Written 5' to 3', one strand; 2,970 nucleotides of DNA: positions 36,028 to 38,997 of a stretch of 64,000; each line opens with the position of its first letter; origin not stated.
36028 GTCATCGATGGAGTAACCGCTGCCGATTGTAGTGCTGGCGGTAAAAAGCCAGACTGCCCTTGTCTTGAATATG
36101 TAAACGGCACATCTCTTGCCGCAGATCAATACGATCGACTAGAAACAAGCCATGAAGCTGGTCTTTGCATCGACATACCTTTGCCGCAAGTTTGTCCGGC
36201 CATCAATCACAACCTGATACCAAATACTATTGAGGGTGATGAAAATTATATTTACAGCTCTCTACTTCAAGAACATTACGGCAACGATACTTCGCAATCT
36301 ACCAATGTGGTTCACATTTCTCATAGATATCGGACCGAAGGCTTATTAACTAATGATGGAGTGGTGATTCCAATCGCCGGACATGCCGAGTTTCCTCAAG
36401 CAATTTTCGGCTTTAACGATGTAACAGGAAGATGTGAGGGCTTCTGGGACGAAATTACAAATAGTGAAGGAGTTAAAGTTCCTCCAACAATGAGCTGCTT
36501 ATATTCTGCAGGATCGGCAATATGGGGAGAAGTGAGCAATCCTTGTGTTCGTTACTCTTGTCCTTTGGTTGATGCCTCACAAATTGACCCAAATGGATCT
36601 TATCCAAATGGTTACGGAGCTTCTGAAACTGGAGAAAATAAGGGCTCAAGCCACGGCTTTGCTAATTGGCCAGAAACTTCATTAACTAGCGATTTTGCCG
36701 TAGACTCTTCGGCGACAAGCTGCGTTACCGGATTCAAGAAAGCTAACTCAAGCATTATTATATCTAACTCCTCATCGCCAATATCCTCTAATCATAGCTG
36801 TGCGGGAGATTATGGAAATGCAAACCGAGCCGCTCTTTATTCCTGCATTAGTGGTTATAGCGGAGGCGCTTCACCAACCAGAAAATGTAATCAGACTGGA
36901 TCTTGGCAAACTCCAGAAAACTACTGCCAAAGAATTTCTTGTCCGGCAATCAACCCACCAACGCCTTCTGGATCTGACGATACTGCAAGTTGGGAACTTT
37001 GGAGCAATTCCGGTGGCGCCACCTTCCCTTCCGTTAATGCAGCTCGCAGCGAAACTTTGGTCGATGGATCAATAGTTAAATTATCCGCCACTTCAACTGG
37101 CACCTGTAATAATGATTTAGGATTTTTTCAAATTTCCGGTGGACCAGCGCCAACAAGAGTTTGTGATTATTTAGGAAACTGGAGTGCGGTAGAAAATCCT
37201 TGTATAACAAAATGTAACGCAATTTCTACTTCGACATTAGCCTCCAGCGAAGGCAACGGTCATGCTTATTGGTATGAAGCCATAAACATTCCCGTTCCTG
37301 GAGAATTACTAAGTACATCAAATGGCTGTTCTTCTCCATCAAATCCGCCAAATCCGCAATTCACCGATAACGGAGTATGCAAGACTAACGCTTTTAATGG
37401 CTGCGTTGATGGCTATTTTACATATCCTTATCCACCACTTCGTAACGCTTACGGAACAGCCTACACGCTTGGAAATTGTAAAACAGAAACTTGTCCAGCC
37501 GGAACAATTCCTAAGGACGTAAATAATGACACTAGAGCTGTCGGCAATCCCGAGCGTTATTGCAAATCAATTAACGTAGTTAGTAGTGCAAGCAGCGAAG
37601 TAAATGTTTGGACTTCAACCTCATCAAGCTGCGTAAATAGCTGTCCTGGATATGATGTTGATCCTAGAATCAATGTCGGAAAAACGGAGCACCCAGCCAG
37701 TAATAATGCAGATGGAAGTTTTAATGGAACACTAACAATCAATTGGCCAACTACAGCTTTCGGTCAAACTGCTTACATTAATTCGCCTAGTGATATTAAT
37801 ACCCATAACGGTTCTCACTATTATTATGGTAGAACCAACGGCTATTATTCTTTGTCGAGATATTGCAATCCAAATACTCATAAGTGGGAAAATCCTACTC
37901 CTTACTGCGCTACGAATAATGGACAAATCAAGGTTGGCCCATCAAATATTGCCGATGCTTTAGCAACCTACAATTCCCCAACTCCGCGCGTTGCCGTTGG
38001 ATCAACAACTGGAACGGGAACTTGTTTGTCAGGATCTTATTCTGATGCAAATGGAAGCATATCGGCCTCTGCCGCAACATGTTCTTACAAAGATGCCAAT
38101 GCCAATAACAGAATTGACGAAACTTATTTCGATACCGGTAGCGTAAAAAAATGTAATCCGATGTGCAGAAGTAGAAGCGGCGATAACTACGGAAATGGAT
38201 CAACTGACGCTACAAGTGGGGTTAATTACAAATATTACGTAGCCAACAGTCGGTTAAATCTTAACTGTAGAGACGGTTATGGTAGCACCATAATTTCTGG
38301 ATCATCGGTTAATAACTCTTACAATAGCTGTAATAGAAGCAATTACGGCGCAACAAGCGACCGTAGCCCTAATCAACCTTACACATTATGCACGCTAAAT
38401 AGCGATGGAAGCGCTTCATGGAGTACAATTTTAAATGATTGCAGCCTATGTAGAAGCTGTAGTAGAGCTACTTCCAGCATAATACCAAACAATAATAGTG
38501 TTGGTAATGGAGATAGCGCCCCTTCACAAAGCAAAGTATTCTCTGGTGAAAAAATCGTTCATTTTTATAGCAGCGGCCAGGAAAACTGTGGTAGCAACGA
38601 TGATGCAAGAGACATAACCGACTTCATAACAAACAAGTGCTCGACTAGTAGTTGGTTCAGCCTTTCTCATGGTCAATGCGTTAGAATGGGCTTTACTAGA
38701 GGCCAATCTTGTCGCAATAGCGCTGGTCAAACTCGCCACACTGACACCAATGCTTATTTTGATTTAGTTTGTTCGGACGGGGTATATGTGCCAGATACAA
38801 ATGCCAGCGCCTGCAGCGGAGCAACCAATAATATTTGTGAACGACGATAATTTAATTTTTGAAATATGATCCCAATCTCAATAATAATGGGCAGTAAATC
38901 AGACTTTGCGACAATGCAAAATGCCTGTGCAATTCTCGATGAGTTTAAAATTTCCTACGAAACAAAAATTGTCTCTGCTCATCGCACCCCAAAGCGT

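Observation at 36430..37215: Eukaryote-like Sushi/CCP (complement control protein) modules inside the giant protein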

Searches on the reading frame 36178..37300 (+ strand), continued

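Call 71: find_encoding_contigs(protein=P0186, flank=8000, max_places=2)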
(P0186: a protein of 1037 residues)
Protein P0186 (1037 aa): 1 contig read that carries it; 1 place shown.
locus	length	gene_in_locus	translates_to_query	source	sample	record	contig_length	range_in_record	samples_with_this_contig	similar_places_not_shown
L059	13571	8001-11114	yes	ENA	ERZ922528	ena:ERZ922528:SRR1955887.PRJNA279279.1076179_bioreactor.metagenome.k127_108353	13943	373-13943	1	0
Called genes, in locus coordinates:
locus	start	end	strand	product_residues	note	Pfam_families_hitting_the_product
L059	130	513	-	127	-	-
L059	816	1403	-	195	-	PF04116:FA_hydroxylase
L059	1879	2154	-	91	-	-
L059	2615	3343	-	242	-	-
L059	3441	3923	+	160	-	PF02466:Tim17 (weak)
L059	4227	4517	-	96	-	-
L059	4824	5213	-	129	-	PF00557:Peptidase_M24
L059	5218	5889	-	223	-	PF15801:zf-C6H2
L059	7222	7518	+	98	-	-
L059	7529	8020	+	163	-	-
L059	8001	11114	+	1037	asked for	PF00084:Sushi (faint), PF02793:HRM (faint), PF25599:Ephrin_CRD (faint)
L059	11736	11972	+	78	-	-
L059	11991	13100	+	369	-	-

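Call 72: find_encoding_contigs(protein=P0176, flank=8000, max_places=2)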
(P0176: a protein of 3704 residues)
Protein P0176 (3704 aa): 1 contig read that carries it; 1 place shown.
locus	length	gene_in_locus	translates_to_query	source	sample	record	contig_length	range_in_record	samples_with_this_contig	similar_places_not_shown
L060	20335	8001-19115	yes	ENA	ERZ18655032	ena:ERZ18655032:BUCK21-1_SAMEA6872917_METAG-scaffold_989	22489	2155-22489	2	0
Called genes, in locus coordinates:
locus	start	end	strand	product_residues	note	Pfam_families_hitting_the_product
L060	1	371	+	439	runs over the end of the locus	PF07690:MFS_1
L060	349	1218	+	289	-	PF25145:NfeD1b_N (weak), PF00574:CLP_protease (faint), PF01343:Peptidase_S49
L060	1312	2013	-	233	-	-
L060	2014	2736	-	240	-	PF00702:Hydrolase, PF13419:HAD_2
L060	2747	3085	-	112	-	PF12838:Fer4_7 (faint), PF13237:Fer4_10 (weak), PF14697:Fer4_21 (faint), PF13187:Fer4_9 (weak), PF12797:Fer4_2 (weak), PF12837:Fer4_6 (weak), PF00037:Fer4, PF11953:DUF3470, +2 more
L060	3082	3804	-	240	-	PF01578:Cytochrom_C_asm, PF27518:CcmC (weak)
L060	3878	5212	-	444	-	PF01841:Transglut_core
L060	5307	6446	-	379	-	PF18072:FGAR-AT_linker, PF00586:AIRS, PF02769:AIRS_C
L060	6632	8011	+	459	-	PF21799:MurD-like_N (faint), PF08245:Mur_ligase_M, PF02875:Mur_ligase_C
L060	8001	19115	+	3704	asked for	-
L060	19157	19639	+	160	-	PF00731:AIRC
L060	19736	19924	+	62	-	-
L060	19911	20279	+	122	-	-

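Call 73: find_encoding_contigs(protein=P0218, flank=8000, max_places=2)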
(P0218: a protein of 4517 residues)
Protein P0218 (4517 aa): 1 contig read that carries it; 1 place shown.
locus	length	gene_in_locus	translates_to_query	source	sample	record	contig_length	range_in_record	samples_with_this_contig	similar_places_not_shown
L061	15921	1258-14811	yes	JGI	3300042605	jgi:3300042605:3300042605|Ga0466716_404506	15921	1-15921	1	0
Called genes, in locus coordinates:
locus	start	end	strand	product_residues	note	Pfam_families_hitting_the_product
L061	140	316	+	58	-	PF00793:DAHP_synth_1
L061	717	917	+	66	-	-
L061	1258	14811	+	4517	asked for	-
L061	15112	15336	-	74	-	-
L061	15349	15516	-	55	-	-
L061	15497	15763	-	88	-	-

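Call 74: find_encoding_contigs(protein=P0211, flank=8000, max_places=2)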
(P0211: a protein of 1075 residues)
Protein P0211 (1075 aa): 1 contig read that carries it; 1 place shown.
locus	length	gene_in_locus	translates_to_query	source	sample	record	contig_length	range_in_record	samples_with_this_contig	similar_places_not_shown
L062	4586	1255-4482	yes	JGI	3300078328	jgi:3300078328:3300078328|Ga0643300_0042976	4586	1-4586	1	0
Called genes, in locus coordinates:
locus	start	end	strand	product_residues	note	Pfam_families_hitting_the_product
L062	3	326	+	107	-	?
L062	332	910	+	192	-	-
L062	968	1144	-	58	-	-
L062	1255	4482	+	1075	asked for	PF00084:Sushi, PF02793:HRM (faint), PF00084:Sushi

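Call 75: find_encoding_contigs(protein=P0151, flank=8000, max_places=2)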
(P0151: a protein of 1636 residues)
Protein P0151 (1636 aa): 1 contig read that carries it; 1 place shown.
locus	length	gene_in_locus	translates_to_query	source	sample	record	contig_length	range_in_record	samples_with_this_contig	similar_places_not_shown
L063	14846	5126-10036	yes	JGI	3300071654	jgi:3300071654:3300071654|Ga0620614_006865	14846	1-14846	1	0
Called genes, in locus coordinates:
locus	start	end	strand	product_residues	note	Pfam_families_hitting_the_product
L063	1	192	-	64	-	?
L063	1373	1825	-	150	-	-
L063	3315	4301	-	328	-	-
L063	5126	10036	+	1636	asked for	PF00084:Sushi (faint), PF02793:HRM (faint), PF25599:Ephrin_CRD (faint)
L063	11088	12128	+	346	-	PF07714:PK_Tyr_Ser-Thr, PF00069:Pkinase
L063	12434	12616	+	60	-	-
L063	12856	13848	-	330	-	-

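Call 84: list_cluster_members(proteins=[P0178, P0181, P0185, P0205, P0207, P0216, P0239, P0135, P0163, P0198])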
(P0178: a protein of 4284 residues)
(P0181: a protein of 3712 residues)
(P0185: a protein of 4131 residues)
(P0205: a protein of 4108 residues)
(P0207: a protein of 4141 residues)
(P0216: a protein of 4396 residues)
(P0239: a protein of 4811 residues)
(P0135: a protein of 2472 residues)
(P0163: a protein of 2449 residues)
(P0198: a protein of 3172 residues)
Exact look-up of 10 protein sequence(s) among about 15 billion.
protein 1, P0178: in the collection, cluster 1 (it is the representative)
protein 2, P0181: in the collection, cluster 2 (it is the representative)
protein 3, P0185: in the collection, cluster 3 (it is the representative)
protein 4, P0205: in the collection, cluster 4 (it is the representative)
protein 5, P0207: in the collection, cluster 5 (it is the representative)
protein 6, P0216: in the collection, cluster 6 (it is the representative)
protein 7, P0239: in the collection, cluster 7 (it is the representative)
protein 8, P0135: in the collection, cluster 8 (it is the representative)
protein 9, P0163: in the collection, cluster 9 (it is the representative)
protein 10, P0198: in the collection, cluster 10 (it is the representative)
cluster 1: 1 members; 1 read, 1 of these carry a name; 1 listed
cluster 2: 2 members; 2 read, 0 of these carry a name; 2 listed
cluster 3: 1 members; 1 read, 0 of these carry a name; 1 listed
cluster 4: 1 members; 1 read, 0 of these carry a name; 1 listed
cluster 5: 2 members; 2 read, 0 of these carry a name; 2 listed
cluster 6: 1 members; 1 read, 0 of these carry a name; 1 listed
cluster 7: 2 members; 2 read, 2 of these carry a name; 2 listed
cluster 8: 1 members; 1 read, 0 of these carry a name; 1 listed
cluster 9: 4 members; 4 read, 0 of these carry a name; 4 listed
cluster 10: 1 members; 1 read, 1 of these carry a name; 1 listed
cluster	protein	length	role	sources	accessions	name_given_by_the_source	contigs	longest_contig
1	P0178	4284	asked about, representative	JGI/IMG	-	hypothetical protein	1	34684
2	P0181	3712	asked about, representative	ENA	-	-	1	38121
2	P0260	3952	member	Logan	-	-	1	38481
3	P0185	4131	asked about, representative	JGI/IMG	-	-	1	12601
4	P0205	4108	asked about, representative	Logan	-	-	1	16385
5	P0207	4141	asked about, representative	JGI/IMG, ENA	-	-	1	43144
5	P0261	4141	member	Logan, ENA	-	-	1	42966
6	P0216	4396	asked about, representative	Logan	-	-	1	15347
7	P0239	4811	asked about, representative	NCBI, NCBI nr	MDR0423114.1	MAG: hypothetical protein LBH46_00820 [Rickettsiales bacterium] | hypothetical protein [Rickettsiales bacterium]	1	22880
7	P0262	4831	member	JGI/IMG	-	hypothetical protein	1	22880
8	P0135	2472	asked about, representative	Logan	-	-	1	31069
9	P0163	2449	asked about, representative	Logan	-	-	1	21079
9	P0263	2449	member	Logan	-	-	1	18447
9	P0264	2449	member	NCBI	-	-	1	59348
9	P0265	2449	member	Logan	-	-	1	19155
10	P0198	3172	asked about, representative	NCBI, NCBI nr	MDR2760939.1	MAG: hypothetical protein LBB09_03790, partial [Rickettsiales bacterium] | hypothetical protein [Rickettsiales bacterium]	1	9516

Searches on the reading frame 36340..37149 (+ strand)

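Call 25: search_protein_families(library=pfam, proteins=[window:36340-37149:+], max_evalue=1)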
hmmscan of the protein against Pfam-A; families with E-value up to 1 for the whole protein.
window:36340-37149:+ (270 aa): 3 families
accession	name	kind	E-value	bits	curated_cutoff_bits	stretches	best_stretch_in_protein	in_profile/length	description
PF00084.26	Sushi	-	0.00059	20.6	20.7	1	157-196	17-56/56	Sushi repeat (SCR repeat)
PF25599.1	Ephrin_CRD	-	0.16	12.5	27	1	169-197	29-58/59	Ephrin cysteine rich domain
PF00844.24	Gemini_coat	-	0.23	11.3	33.9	1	143-178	192-230/244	Geminivirus coat protein/nuclear export factor BR1 family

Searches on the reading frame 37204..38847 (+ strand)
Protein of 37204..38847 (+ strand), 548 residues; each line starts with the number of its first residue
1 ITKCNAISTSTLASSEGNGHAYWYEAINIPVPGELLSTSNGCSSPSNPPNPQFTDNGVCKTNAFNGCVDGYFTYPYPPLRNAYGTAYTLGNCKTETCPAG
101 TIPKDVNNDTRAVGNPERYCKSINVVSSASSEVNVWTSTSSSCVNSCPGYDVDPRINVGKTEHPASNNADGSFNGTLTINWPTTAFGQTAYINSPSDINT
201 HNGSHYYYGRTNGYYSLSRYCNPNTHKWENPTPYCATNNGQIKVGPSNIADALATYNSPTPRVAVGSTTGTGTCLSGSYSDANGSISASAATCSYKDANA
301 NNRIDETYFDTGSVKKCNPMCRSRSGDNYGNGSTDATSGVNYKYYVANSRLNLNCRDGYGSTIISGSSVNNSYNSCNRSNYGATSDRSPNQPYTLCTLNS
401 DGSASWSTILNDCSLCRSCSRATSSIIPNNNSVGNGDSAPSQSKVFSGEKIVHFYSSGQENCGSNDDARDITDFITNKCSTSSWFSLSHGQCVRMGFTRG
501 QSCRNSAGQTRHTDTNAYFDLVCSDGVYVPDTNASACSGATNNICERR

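Call 37: search_protein_families(library=pfam, alignment_id=A4, max_evalue=0.01)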
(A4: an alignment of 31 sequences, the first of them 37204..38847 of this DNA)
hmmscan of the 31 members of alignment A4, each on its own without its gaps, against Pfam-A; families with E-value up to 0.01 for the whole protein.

A. member 1, window:37204-38847:+ (548 aa): 1 family
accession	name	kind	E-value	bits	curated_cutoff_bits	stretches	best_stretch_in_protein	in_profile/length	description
PF02793.27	HRM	-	0.0069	17.2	26.2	1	179-233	12-56/66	Hormone receptor domain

B. families by the number of members that match (of 31 scanned): 5 families
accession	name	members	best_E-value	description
PF00084.26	Sushi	4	9.3e-06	Sushi repeat (SCR repeat)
PF02793.27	HRM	3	4.4e-05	Hormone receptor domain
PF25599.1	Ephrin_CRD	2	2.2e-07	Ephrin cysteine rich domain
PF10764.14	Gin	1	0.0057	Inhibitor of sigma-G Gin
PF18925.5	DUF5675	1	0.0077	Family of unknown function (DUF5675)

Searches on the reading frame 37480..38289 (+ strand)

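Call 25: search_protein_families(library=pfam, proteins=[window:37480-38289:+], max_evalue=1)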
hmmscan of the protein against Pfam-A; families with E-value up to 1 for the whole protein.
window:37480-38289:+ (270 aa): 1 family
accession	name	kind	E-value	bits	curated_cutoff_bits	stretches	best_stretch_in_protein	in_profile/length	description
PF02793.27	HRM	-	0.0023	18.7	26.2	1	87-141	12-56/66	Hormone receptor domain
